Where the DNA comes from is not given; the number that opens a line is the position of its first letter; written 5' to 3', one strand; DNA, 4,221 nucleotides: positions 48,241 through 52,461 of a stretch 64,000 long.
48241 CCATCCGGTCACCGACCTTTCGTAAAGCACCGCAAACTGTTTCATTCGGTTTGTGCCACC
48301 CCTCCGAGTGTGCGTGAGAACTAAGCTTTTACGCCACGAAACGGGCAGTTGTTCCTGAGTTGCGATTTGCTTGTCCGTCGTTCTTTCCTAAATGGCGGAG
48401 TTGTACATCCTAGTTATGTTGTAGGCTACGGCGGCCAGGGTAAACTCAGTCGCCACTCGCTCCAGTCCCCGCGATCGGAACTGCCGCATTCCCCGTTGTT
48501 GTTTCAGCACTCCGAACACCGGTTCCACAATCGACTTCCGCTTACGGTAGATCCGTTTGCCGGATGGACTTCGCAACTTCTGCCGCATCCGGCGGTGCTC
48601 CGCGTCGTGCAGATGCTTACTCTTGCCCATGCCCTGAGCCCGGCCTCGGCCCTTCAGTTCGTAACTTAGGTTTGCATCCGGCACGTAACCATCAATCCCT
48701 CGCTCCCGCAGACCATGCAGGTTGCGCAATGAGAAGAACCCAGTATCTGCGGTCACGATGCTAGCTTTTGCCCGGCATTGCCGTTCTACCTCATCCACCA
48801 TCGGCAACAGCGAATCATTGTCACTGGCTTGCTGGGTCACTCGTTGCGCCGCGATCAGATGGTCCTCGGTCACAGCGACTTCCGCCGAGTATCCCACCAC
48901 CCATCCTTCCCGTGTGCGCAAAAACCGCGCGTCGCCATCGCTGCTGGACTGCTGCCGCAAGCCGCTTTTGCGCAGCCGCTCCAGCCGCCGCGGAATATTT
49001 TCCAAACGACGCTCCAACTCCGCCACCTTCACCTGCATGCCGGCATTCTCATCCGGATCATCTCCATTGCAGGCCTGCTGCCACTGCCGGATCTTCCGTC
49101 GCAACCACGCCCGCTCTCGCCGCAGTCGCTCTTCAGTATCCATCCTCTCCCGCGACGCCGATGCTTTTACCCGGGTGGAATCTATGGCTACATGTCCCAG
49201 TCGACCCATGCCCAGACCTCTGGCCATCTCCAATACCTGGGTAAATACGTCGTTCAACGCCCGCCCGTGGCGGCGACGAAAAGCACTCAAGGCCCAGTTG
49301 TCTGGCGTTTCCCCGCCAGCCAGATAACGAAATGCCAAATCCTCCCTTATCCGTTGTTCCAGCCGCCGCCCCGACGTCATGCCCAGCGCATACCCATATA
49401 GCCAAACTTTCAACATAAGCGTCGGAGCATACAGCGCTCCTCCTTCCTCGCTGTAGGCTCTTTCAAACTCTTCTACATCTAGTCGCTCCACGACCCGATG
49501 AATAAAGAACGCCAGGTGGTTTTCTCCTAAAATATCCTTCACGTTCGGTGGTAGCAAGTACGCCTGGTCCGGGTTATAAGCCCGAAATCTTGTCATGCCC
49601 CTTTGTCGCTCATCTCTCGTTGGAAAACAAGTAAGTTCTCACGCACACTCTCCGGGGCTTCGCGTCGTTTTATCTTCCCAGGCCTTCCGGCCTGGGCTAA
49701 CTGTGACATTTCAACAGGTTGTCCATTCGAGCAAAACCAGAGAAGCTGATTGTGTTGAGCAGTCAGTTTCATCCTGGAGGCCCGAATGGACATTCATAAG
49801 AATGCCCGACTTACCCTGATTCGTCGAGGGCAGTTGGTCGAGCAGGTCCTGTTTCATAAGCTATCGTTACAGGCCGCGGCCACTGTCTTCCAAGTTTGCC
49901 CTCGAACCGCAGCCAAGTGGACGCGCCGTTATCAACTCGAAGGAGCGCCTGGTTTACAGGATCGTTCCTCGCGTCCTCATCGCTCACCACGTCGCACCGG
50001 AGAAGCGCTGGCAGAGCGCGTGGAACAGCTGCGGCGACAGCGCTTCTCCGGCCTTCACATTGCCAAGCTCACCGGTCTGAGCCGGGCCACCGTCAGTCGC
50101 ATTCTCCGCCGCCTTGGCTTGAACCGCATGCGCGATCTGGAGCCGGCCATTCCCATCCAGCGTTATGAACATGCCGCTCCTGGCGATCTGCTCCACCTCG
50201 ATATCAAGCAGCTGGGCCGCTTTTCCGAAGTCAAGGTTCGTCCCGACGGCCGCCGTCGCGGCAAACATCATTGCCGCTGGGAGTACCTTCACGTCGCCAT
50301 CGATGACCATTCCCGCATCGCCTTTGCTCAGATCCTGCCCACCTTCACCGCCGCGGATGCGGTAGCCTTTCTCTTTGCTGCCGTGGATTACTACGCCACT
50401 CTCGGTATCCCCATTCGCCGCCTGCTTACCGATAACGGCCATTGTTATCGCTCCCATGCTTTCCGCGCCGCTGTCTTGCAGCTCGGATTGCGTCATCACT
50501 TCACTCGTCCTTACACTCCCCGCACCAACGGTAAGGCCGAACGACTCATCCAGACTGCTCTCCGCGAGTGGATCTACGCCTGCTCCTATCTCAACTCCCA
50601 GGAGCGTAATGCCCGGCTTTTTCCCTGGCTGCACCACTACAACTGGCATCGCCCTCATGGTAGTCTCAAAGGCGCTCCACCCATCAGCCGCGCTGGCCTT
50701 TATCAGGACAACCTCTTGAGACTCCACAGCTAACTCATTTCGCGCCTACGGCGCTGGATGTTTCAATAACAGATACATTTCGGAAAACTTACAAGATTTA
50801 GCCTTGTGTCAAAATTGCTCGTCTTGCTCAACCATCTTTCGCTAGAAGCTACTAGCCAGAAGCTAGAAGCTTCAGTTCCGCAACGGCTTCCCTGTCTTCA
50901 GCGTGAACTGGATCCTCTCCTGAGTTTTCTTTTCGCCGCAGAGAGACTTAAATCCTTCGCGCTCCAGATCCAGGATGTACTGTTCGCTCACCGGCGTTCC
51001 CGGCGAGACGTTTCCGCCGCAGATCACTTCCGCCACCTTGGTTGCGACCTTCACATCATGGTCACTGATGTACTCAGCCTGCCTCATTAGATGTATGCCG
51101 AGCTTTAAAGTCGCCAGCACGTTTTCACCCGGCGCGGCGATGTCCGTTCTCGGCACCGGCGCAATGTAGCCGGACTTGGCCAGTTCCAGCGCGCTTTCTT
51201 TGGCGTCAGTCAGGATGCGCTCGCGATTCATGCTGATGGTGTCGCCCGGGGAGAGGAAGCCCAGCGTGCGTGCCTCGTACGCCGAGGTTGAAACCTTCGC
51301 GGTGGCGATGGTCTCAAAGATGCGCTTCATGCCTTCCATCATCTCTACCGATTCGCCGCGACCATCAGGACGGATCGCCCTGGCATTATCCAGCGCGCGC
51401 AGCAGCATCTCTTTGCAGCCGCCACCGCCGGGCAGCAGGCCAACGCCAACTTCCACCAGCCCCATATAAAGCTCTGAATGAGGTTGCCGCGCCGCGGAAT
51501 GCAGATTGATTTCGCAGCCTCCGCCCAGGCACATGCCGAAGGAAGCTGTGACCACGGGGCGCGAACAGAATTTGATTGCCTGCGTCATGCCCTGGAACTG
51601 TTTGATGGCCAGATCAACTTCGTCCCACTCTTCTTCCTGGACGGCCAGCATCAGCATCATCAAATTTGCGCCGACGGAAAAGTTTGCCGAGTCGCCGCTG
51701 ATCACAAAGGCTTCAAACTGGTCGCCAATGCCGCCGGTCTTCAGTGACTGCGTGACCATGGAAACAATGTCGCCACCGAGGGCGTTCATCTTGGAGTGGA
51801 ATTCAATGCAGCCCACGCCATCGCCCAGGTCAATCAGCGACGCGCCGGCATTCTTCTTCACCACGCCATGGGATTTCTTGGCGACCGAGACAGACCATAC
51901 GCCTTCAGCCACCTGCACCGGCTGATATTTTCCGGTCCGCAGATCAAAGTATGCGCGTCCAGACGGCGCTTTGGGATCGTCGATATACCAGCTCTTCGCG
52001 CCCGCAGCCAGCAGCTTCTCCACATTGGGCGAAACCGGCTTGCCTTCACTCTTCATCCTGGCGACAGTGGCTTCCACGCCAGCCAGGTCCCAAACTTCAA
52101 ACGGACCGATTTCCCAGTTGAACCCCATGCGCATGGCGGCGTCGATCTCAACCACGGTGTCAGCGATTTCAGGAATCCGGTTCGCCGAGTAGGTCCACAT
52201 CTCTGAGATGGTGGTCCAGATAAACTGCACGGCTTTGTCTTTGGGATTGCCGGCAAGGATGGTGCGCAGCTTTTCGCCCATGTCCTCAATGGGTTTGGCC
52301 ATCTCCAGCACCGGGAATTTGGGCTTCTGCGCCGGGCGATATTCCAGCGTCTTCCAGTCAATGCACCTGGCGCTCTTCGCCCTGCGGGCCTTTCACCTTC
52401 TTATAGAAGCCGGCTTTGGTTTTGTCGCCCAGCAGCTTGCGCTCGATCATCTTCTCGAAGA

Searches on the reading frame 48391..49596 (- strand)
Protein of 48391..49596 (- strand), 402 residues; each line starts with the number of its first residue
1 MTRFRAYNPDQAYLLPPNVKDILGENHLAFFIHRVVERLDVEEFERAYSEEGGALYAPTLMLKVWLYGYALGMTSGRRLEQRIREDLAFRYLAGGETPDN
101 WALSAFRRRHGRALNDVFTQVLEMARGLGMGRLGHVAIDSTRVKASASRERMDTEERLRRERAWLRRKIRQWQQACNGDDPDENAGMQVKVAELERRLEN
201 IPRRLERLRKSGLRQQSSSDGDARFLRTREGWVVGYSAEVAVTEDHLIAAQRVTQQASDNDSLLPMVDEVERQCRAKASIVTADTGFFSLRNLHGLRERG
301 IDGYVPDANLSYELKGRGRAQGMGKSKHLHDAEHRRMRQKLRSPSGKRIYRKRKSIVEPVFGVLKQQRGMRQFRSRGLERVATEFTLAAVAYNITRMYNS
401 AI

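Call 87: search_protein_families(library=pfam, proteins=[window:48391-49596:-], max_evalue=0.00001)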
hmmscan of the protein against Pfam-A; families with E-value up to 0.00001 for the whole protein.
window:48391-49596:- (402 aa): 3 families
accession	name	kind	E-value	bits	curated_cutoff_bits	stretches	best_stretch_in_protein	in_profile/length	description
PF01609.27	DDE_Tnp_1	-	6.5e-18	65.6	23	1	230-394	30-200/200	Transposase DDE domain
PF13751.12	DDE_Tnp_1_6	-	2.2e-15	57.5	25.1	1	331-397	58-124/125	Transposase DDE domain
PF05598.16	DUF772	-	1.3e-14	54.4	23.1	1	56-121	5-74/74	Transposase domain (DUF772)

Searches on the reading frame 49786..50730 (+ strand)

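Call 87: search_protein_families(library=pfam, proteins=[window:49786-50730:+], max_evalue=0.00001)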
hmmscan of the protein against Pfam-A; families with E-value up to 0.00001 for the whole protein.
window:49786-50730:+ (315 aa): 7 families
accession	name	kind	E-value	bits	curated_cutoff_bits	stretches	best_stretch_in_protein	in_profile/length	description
PF13683.12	rve_3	-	4.7e-16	58.7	26.5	1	234-299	2-67/67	Integrase core domain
PF13011.12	LZ_Tnp_IS481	-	4.2e-15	56.2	22.2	1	1-85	1-85/85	leucine-zipper of insertion element IS481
PF00665.32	rve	-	2e-13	50.9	32.6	1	150-245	22-102/102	Integrase core domain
PF13518.12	HTH_28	-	6.5e-12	45.8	25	1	13-65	1-52/52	Helix-turn-helix domain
PF13384.12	HTH_23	-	1.2e-10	41.3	24.6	0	14-57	7-49/50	Homeodomain-like domain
PF13565.12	HTH_32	-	2.3e-09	38.1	33.7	1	41-107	1-73/73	Homeodomain-like domain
PF13551.12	HTH_29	-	4.4e-08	33.6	28.1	0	28-72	15-60/64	Winged helix-turn helix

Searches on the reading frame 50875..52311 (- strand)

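Call 87: search_protein_families(library=pfam, proteins=[window:50875-52311:-], max_evalue=0.00001)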
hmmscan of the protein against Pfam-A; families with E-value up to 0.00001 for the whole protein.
window:50875-52311:- (479 aa): 2 families
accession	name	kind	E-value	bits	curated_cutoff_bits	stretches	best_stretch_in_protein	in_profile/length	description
PF16113.10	ECH_2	-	2.2e-09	37.7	27.2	1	173-299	10-136/335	Enoyl-CoA hydratase/isomerase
PF00378.25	ECH_1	-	3.9e-09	36.7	27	1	164-312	4-149/251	Enoyl-CoA hydratase/isomerase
